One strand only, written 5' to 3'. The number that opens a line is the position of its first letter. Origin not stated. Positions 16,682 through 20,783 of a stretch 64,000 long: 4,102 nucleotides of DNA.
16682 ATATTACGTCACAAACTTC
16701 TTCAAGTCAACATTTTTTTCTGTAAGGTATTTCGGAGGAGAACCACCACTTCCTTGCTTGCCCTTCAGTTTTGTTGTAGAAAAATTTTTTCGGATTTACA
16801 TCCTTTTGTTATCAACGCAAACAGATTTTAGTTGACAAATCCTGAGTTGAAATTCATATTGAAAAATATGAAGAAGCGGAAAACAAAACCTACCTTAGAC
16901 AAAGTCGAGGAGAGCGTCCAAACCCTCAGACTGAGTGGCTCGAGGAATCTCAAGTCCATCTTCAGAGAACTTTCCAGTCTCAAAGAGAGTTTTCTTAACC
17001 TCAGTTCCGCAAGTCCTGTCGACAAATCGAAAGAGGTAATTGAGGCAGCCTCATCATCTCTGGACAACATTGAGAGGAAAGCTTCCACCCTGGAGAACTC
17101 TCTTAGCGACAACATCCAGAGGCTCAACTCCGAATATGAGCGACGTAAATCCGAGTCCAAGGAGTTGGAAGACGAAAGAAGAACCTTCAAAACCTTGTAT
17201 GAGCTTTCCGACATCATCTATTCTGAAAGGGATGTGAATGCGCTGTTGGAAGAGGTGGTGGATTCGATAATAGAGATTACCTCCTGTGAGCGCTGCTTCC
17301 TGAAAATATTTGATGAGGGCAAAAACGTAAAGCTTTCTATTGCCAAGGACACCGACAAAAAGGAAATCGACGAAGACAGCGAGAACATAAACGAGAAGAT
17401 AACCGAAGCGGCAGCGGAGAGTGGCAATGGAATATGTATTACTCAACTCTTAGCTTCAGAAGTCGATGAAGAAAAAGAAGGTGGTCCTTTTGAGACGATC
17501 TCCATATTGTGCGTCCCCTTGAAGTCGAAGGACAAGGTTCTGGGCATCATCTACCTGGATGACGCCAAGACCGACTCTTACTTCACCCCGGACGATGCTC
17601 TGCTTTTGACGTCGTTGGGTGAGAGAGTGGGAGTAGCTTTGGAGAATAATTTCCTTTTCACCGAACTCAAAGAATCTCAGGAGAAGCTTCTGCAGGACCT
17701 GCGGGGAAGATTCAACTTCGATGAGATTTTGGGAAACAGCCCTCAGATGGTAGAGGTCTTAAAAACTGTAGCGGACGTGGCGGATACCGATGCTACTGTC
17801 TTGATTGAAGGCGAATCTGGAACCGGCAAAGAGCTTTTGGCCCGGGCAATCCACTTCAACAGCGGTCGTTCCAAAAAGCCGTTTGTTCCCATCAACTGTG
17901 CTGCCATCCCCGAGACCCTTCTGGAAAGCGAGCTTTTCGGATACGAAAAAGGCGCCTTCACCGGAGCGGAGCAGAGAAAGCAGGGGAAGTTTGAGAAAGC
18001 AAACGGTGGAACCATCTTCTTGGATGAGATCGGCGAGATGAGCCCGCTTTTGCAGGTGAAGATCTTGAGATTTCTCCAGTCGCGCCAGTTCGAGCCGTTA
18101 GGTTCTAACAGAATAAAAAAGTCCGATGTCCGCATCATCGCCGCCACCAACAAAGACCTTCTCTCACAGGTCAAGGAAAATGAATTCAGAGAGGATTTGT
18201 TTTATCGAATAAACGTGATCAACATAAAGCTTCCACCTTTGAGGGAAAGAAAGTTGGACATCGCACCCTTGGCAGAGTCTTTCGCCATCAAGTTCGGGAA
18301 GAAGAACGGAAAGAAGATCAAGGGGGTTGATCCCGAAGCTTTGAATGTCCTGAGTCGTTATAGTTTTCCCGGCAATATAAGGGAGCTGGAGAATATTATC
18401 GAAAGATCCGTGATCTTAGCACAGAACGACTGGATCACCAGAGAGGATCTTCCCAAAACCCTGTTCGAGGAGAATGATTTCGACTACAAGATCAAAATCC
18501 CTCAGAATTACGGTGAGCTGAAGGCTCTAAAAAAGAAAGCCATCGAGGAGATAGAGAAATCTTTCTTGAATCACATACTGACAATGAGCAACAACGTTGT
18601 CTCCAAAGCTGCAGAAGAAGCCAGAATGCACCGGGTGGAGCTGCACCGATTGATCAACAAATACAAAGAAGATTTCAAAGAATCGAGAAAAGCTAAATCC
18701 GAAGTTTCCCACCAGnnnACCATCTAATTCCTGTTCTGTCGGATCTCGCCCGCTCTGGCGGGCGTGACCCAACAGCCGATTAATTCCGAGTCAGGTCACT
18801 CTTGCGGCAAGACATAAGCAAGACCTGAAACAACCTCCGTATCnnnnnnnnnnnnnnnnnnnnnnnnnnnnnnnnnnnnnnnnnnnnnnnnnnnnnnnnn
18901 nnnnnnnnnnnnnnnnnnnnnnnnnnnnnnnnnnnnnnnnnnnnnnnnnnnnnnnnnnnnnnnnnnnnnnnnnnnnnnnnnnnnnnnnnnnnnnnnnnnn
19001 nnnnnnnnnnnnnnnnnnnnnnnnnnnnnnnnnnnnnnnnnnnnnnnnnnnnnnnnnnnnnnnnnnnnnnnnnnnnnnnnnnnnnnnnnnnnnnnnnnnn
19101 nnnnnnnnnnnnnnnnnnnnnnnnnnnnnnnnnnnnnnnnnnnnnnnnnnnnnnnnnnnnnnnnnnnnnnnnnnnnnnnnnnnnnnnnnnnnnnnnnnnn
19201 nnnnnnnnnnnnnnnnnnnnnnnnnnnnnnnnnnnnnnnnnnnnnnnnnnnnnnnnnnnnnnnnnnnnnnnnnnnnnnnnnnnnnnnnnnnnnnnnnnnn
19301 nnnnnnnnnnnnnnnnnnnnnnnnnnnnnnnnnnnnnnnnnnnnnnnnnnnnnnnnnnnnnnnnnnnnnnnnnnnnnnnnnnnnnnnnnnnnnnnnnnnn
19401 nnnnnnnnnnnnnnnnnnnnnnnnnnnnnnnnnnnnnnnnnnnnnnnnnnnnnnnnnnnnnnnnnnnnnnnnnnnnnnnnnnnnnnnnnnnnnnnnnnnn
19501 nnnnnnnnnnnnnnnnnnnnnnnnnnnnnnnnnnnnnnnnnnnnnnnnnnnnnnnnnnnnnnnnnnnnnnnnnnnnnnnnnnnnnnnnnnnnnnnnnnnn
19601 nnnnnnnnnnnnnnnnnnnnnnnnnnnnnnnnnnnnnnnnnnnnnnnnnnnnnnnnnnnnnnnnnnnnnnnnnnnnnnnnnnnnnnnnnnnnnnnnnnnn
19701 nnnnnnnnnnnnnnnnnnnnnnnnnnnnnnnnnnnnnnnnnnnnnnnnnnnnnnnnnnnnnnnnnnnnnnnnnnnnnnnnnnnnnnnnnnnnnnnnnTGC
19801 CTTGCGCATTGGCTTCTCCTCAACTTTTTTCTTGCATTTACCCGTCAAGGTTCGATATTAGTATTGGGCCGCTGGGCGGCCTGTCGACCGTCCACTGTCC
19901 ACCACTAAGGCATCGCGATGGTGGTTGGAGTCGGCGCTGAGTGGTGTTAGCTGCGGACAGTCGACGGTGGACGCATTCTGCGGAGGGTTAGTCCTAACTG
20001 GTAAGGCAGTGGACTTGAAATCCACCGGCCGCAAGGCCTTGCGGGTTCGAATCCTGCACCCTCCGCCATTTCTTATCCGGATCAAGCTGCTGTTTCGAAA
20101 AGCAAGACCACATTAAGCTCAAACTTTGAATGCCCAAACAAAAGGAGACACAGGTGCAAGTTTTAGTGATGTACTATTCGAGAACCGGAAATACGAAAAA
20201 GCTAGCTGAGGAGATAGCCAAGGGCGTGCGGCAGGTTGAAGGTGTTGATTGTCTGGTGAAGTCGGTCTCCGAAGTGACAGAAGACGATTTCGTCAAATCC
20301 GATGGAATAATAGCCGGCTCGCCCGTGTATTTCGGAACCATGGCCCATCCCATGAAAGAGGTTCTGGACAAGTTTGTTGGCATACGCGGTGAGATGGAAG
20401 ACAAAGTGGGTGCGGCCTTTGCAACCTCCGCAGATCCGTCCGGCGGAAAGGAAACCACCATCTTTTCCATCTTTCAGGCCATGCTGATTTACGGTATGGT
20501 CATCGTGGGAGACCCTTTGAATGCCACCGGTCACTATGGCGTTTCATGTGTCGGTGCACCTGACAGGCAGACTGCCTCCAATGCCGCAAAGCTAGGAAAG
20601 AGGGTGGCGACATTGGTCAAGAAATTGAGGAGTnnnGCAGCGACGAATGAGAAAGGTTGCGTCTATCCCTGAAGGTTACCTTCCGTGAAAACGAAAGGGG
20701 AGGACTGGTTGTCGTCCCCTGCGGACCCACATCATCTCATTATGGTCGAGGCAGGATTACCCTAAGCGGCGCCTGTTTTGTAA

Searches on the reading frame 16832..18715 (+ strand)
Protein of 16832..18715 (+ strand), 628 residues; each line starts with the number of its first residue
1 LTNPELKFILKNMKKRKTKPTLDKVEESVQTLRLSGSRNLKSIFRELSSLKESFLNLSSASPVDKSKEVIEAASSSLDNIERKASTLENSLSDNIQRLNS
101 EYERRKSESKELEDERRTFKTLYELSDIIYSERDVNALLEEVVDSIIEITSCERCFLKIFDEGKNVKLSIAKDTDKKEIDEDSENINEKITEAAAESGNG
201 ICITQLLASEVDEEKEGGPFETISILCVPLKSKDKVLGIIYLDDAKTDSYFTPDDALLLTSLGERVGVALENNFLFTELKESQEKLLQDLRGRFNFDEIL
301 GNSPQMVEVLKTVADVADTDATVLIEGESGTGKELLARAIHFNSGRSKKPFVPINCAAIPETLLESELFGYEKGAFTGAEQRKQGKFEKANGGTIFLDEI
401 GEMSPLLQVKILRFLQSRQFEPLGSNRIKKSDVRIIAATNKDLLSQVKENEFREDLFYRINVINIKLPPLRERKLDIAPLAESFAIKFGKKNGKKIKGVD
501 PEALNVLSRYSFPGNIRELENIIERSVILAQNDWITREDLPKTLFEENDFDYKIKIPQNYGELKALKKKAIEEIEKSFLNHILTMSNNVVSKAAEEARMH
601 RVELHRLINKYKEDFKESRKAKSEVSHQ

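Call 20: search_protein_families(library=pfam, proteins=[window:16832-18715:+], max_evalue=0.001)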
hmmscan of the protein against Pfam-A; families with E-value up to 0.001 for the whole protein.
window:16832-18715:+ (628 aa): 8 families
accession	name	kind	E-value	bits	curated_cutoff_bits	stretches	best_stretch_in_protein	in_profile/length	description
PF00158.32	Sigma54_activat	-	1.2e-73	246.8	20.2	1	299-465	1-167/168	Sigma-54 interaction domain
PF25601.1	AAA_lid_14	-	5.1e-26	90.8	27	1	471-549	1-79/87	AAA+ ATPase lid domain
PF14532.12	Sigma54_activ_2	-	2.4e-22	80.1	25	1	300-470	1-138/138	Sigma-54 interaction domain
PF13492.12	GAF_3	-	9.9e-14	52.3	27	1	136-272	3-129/129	GAF domain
PF13185.12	GAF_2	-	1.3e-12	48.5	28.6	1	132-271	1-136/136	GAF domain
PF01590.32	GAF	-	4.6e-12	47.1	22.4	1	134-270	1-133/133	GAF domain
PF07728.20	AAA_5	-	2.2e-06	28.1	22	1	323-443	2-125/139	AAA domain (dynein-related subfamily)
PF00004.35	AAA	-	8.5e-05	23.4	21.2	1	323-447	1-114/131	ATPase family associated with various cellular activities (AAA)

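Call 64: search_protein_families(library=ncbifam, proteins=[window:16832-18715:+], max_evalue=0.00001)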
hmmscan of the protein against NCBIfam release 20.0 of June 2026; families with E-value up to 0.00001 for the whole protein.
window:16832-18715:+ (628 aa): 26 families (the best 25 are shown)
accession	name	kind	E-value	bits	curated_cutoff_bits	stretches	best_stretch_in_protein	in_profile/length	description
TIGR01817.1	nifA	equivalog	3.7e-122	408.8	528.85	1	118-540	3-438/534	nif-specific transcriptional activator NifA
NF008469.0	PRK11361.1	equivalog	1.5e-111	373.4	714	1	277-601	123-444/461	acetoacetate metabolism transcriptional regulator AtoC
NF041552.1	TF_PrdR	equivalog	1e-108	364.2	795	1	284-612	259-577/577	sigma-54 dependent transcriptional regulator PrdR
NF003451.0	PRK05022.1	equivalog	7.3e-102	341.7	476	1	225-610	115-507/512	nitric oxide reductase transcriptional regulator NorR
TIGR02915.1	PEP_resp_reg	equivalog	2.6e-101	339.7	502.6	1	268-612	111-443/445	PEP-CTERM-box response regulator transcription factor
NF011958.0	PRK15429.1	equivalog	4.8e-97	326.2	830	1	106-547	174-628/692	formate hydrogenlyase transcriptional activator FlhA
NF038308.1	RNA_repair_RtcR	equivalog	1.1e-95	321.5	650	1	283-603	166-500/530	RNA repair transcriptional activator RtcR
TIGR01818.1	ntrC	equivalog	3.8e-95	319.4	558.6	1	295-600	132-441/463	nitrogen regulation protein NR(I)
NF050807.1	TransRegFlbDCaul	equivalog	2.1e-90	303.8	750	1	299-542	120-363/454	sigma-54-dependent transcriptional regulator FlbD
NF007689.0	PRK10365.1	equivalog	5e-90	302.4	760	1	299-544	141-386/441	sigma-54-dependent response regulator transcription factor ZraR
NF041946.1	LuxO_transreg_Vib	equivalog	1.4e-84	284.5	800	1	272-569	109-405/463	quorum-sensing sigma-54 dependent transcriptional regulator LuxO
NF011695.0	PRK15115.1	equivalog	5e-83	279.3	763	1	297-614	135-439/445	two-component system response regulator GlrR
NF049963.1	RespRegFlgRCampy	domain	1.9e-82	277.4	750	1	295-612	132-428/429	fla regulon two-component system response regulator FlgR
TIGR02974.1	phageshock_pspF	equivalog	4.7e-82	275.9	443.55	1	299-558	1-261/336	phage shock protein operon transcriptional activator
NF041906.1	V4R_TF_MobR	exception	2.1e-81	274.1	999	1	275-609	210-542/544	phenol degradation transcriptional regulator MobR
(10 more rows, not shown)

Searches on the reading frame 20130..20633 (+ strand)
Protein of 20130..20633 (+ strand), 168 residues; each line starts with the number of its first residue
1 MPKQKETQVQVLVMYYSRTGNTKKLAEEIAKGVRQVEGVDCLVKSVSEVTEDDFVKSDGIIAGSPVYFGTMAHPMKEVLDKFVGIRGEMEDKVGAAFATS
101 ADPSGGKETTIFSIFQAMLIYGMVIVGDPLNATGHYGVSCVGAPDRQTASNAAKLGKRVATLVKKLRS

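Call 20: search_protein_families(library=pfam, proteins=[window:20130-20633:+], max_evalue=0.001)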
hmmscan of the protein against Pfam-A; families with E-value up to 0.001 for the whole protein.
window:20130-20633:+ (168 aa): 4 families
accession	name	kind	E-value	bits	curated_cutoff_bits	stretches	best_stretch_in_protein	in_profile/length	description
PF03358.20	FMN_red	-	1.1e-11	44.9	24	1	55-132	69-146/152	NADPH-dependent FMN reductase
PF12724.12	Flavodoxin_5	-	3e-09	37.8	27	1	12-101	1-85/145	Flavodoxin domain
PF00258.30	Flavodoxin_1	-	6.7e-08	33.2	25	1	13-81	1-70/143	Flavodoxin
PF12641.12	Flavodoxin_3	-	1.6e-06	28.5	27.5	1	12-81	1-65/160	Flavodoxin domain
